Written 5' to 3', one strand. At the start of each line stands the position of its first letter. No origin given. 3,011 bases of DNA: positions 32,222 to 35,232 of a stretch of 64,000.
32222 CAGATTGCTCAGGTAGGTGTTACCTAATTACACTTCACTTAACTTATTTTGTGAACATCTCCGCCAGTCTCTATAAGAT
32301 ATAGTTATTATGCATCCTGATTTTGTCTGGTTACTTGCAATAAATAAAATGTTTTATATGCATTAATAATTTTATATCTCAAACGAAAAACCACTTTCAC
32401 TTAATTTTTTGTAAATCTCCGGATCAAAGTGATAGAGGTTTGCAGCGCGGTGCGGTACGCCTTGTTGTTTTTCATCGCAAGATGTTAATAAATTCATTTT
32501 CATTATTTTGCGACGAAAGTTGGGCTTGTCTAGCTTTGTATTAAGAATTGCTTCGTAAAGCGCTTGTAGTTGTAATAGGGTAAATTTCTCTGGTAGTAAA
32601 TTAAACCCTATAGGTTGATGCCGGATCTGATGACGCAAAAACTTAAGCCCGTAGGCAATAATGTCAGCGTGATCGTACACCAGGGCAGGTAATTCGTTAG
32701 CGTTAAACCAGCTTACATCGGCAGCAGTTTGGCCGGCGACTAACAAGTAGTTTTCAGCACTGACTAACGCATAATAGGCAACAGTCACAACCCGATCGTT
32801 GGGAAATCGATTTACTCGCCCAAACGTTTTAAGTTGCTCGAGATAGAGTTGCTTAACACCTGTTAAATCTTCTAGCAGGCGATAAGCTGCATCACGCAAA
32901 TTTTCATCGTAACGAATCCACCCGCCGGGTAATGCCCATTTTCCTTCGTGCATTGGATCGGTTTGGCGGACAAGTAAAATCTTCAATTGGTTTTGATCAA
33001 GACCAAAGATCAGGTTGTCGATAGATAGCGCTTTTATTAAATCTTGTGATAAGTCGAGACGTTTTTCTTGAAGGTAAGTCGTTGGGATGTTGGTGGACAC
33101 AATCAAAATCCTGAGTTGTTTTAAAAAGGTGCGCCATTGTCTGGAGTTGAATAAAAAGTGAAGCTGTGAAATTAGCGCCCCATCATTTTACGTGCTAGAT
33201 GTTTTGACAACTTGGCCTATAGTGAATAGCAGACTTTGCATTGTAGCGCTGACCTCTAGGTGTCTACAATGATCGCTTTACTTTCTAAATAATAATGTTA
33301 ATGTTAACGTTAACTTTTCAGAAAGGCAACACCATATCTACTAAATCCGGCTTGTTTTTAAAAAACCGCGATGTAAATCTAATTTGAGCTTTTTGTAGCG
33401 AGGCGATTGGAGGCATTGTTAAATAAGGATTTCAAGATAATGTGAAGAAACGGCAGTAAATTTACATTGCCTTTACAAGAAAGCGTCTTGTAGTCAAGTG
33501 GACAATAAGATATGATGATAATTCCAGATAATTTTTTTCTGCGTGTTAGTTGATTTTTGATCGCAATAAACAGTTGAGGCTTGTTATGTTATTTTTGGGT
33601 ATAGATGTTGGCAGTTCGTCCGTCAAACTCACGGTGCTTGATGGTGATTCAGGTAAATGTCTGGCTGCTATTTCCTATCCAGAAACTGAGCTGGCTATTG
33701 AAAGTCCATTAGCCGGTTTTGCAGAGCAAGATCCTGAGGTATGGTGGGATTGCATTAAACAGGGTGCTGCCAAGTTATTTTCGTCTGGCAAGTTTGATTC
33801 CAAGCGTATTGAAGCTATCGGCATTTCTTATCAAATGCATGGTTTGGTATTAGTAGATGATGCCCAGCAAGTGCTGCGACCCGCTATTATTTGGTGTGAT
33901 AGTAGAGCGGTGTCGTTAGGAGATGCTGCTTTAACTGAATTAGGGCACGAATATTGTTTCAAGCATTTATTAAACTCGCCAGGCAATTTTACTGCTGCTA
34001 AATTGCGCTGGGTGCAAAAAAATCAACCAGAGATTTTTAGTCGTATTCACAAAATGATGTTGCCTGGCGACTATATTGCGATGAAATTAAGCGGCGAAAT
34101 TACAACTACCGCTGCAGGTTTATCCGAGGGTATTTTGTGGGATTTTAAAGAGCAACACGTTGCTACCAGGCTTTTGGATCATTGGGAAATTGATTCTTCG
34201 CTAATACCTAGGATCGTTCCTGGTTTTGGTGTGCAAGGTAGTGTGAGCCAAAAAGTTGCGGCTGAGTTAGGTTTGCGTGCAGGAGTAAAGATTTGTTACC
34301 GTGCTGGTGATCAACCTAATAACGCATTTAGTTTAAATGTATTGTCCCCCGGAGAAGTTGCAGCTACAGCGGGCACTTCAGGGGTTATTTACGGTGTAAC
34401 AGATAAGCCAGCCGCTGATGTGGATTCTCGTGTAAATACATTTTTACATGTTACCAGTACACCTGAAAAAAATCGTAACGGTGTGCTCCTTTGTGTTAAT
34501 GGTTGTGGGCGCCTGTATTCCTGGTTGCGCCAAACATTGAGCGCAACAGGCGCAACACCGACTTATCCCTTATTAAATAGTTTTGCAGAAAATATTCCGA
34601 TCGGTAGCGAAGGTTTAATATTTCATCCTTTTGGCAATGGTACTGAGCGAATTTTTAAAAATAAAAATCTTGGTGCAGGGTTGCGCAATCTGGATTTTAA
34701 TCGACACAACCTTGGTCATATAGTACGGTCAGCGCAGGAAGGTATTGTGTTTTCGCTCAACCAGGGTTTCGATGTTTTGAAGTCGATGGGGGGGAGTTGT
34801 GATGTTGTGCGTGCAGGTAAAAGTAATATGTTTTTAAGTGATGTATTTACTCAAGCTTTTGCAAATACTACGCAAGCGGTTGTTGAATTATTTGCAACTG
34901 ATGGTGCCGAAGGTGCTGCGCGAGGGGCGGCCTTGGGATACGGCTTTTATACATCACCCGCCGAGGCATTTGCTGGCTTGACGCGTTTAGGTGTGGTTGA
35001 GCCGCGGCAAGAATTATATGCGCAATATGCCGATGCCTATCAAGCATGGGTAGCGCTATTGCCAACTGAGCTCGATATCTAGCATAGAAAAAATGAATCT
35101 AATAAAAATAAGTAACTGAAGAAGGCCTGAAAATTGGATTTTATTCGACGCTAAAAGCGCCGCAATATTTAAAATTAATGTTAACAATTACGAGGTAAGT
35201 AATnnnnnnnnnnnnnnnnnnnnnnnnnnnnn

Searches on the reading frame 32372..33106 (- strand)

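Call 63: search_protein_families(library=pfam, proteins=[window:32372-33106:-], max_evalue=0.001)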
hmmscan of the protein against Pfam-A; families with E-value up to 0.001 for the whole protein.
window:32372-33106:- (244 aa): 3 families
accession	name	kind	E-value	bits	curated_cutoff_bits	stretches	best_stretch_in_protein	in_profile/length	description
PF21906.2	NrtR_WHD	-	1.8e-27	95.7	27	1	167-227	1-61/61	NrtR DNA-binding winged helix domain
PF19368.5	AraR_C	-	1.7e-13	51.1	23.8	1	164-239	2-78/82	AraR C-terminal winged HTH domain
PF00293.34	NUDIX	-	2.6e-12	47.4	21.1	1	36-150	10-131/134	NUDIX domain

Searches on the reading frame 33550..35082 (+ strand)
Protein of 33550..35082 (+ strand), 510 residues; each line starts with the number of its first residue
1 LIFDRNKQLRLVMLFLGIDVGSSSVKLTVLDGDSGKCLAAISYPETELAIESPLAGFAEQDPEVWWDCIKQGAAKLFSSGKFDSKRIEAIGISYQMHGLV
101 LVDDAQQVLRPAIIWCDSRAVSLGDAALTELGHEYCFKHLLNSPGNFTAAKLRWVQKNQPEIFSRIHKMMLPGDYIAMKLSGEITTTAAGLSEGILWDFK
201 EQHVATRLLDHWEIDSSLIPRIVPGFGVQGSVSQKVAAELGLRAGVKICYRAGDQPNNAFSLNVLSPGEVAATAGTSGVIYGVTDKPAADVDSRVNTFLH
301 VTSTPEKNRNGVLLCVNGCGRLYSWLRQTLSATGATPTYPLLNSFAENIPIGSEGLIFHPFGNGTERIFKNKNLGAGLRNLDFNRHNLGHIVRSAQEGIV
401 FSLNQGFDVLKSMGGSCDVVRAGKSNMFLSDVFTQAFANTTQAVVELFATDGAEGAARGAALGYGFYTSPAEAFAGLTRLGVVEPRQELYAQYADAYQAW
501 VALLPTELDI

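Call 63: search_protein_families(library=pfam, proteins=[window:33550-35082:+], max_evalue=0.001)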
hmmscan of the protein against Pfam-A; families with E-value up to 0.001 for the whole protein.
window:33550-35082:+ (510 aa): 2 families
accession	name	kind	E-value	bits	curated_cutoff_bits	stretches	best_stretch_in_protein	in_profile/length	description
PF00370.27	FGGY_N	-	1.2e-44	153.2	28.8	1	15-259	2-243/245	FGGY family of carbohydrate kinases, N-terminal domain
PF02782.22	FGGY_C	-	3.4e-12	47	27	1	271-462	2-192/198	FGGY family of carbohydrate kinases, C-terminal domain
